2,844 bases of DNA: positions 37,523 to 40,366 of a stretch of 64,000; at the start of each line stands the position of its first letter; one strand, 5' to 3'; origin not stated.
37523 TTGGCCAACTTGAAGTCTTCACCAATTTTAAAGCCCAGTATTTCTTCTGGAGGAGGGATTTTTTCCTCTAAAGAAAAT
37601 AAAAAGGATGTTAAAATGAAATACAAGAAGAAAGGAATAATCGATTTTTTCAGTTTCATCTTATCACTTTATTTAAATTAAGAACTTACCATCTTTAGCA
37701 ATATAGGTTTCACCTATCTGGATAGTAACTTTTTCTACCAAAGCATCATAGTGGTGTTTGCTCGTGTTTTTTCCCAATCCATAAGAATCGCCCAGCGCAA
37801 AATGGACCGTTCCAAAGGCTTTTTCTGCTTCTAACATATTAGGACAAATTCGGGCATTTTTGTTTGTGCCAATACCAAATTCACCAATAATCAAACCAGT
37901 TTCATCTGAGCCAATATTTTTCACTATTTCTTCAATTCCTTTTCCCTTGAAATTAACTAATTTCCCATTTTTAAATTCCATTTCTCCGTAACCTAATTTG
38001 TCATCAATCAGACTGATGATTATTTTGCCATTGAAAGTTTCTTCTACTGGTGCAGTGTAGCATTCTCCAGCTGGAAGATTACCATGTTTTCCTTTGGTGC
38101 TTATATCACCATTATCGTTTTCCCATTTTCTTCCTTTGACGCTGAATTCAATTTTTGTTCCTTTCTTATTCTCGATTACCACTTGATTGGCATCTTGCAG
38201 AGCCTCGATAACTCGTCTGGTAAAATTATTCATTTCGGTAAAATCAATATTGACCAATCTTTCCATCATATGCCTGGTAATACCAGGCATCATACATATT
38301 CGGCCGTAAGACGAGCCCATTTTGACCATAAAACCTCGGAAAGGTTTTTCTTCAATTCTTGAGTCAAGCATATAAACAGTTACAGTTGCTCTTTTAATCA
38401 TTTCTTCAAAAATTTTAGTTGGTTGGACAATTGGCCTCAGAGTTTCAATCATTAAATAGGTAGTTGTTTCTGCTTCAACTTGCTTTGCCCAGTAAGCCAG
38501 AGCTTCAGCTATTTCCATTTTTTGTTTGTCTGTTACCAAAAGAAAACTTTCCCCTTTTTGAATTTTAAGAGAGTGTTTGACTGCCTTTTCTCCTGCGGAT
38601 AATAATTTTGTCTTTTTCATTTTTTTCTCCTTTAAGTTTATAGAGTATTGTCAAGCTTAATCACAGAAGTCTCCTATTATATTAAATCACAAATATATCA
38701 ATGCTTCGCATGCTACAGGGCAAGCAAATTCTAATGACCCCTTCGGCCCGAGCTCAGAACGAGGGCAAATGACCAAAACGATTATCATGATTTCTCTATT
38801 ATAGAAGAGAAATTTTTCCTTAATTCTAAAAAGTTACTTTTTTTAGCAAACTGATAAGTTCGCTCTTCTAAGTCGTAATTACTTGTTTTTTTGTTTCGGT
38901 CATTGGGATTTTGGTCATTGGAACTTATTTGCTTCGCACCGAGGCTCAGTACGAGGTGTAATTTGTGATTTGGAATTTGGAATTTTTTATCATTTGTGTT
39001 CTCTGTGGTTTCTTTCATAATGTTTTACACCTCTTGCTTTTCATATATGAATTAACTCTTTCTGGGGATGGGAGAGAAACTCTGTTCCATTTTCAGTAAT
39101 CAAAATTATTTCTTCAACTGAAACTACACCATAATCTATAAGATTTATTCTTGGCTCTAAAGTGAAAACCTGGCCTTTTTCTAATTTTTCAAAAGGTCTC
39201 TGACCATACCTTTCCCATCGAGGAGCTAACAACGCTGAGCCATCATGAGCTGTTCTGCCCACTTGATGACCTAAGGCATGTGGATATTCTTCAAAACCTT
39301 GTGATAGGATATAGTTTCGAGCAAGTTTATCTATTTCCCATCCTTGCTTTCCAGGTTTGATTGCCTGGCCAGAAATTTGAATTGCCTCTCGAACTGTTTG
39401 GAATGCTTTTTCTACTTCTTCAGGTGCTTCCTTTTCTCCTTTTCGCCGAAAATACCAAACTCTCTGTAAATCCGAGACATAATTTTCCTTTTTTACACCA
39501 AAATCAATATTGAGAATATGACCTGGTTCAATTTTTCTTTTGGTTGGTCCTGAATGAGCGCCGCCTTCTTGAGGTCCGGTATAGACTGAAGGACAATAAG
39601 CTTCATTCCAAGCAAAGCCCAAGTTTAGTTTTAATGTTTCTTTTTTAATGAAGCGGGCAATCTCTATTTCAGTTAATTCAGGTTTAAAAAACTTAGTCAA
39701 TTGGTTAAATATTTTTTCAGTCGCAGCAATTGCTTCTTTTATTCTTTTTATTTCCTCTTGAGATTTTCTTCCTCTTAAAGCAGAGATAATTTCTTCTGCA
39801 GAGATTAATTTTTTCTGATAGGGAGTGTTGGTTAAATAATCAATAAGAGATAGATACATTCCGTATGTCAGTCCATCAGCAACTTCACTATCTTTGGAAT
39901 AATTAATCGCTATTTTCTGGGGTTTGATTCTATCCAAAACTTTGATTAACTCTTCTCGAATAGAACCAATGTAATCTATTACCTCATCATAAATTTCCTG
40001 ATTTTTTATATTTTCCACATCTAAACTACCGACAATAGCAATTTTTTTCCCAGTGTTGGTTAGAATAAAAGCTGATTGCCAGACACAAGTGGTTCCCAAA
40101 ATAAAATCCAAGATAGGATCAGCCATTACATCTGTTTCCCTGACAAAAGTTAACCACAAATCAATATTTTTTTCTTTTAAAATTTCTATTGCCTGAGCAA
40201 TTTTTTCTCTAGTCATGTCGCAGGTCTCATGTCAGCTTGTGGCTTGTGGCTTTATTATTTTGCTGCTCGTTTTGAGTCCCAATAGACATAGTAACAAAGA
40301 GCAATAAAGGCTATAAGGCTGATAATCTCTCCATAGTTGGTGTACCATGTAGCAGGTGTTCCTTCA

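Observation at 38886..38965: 46-nt repeat with a filled-versus-empty 27-nt insertion site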

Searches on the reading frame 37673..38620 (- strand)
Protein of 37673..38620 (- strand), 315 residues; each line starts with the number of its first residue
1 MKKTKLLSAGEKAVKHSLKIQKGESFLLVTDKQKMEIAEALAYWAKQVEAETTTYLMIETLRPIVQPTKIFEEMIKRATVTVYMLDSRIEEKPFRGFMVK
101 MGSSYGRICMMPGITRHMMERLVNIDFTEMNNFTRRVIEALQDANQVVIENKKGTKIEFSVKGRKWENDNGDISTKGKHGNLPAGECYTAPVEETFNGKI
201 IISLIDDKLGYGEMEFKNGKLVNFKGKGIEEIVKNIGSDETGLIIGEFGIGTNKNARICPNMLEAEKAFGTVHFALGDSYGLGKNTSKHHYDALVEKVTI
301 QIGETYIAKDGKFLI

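Call 18: find_encoding_contigs(protein=window:37673-38620:-, flank=10000, max_places=10)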
Protein window:37673-38620:- (315 aa): 1 contig read that carries it; 1 place shown.
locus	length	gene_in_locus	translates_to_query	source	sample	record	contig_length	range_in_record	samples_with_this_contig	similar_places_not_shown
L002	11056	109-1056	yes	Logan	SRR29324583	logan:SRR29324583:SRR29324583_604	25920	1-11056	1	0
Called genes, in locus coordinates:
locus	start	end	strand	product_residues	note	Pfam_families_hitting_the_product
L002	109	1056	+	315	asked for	PF26233:NicX, PF02073:Peptidase_M29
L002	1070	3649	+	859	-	PF00246:Peptidase_M14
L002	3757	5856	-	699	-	PF02463:SMC_N (weak), PF13175:AAA_15 (weak), PF13476:AAA_23, PF13514:AAA_27, PF13555:AAA_29 (weak), PF13304:AAA_21 (faint)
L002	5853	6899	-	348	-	PF00149:Metallophos, PF12850:Metallophos_2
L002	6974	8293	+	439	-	PF01134:GIDA, PF01266:DAO (weak), PF13450:NAD_binding_8 (weak)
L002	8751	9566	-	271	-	PF00528:BPD_transp_1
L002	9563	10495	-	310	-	PF19300:BPD_transp_1_N, PF00528:BPD_transp_1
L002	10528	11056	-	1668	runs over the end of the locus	PF00069:Pkinase, PF07714:PK_Tyr_Ser-Thr, PF17667:Pkinase_fungal, PF17874:TPR_MalT, PF13424:TPR_12, PF01590:GAF, PF13185:GAF_2, PF00158:Sigma54_activat, +15 more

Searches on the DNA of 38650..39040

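Call 96: search_rna_families(source=window, start=38650, end=39040, threshold=evalue, max_evalue=10)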
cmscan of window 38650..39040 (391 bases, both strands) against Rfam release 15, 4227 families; matches with E-value up to 10: 5.
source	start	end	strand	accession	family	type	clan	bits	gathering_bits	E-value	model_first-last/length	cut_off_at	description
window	38746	38811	-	RF00335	snoZ13_snr52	Gene; snRNA; snoRNA; CD-box;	-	19.2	47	0.64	1-101/101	no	Small nucleolar RNA Z13/snr52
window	38952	39034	-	RF01183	SNORD19B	Gene; snRNA; snoRNA; CD-box;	CL00048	16.4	50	8.4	1-84/84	no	Small nucleolar RNA SNORD19B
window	38724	38771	+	RF01142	sR19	Gene; snRNA; snoRNA; CD-box;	-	13.2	45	0.83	1-63/63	no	Small nucleolar RNA sR19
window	38786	38850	-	RF02574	Ricks_sRNA10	Gene; sRNA;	-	10.5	97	8.5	1-352/352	no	Rickettsia sRNA 10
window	38751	38849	+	RF02099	rivX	Gene; sRNA;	-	9.7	100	3.8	1-248/248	no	rivX sRNA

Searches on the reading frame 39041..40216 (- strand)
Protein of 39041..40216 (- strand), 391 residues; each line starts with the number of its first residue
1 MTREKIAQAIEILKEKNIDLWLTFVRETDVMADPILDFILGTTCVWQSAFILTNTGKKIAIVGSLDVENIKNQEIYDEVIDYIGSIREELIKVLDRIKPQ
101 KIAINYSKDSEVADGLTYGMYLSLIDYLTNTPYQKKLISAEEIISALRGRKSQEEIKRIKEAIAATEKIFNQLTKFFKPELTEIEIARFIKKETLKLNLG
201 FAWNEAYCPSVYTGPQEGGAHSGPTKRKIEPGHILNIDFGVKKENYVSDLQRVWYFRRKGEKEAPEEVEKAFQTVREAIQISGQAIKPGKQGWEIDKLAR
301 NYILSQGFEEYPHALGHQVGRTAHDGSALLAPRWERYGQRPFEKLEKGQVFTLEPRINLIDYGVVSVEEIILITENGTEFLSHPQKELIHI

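Call 17: find_encoding_contigs(protein=window:39041-40216:-, flank=10000, max_places=10)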
Protein window:39041-40216:- (391 aa): 1 contig read that carries it; 1 place shown.
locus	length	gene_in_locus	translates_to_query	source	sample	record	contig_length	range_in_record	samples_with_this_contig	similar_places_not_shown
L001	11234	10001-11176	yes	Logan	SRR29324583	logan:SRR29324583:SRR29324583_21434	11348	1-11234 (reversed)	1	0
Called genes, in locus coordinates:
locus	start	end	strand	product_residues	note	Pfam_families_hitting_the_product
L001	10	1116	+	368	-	PF00155:Aminotran_1_2, PF04864:Alliinase_C (weak)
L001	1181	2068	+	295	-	PF02401:LYTB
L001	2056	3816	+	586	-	PF00575:S1 (weak), PF00575:S1, PF23459:S1_RRP5 (weak), PF00575:S1, PF23459:S1_RRP5 (weak), PF00575:S1, PF23459:S1_RRP5, PF00575:S1, +4 more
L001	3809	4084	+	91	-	PF00216:Bac_DNA_binding, PF18175:HU-CCDC81_bac_2 (weak)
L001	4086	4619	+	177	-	PF04677:CwfJ_C_1 (weak), PF01230:HIT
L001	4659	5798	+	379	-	PF02771:Acyl-CoA_dh_N, PF02770:Acyl-CoA_dh_M, PF00441:Acyl-CoA_dh_1, PF08028:Acyl-CoA_dh_2, PF22924:ACOX_C_alpha1 (weak)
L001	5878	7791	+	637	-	PF13623:SurA_N_2, PF13624:SurA_N_3, PF09312:SurA_N (weak), PF13145:Rotamase_2, PF13616:Rotamase_3, PF00639:Rotamase, PF13145:Rotamase_2 (weak)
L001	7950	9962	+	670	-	PF03169:OPT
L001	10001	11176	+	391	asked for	PF00557:Peptidase_M24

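Call 53: find_homologous_proteins(query=window:39041-40216:-, max_evalue=1e-40)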
Query window:39041-40216:- (391 aa): 4906 proteins with E <= 1e-40 among 8000 candidates; the best 120 are listed.
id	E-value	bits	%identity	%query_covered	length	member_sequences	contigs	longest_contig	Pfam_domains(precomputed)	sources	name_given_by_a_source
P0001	2.3e-258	874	100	100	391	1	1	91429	PF00557.30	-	-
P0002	5.4e-158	544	60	99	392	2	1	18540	PF00557.30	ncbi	-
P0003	1.2e-157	543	61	99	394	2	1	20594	PF00557.30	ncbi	-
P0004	3.3e-157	541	60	99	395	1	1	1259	PF00557.30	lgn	-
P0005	3.8e-157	541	59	100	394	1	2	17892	PF00557.30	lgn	-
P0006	3.9e-157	541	60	99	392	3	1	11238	PF00557.30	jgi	jgi:Xaa-Pro aminopeptidase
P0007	3.9e-157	541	58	100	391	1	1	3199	PF00557.30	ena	-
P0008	9.1e-157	540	59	100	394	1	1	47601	PF00557.30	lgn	-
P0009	1.0e-156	540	59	100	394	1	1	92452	PF00557.30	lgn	-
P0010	1.3e-156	539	58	99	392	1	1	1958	PF00557.30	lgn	-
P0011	1.9e-156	539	60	100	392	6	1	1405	PF00557.30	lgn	-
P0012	3.9e-156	538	59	100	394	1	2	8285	PF00557.30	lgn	-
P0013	5.6e-156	537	59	100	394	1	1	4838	PF00557.30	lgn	-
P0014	1.4e-155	536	61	99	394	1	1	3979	PF00557.30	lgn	-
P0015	1.7e-155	536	60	99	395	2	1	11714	PF00557.30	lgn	-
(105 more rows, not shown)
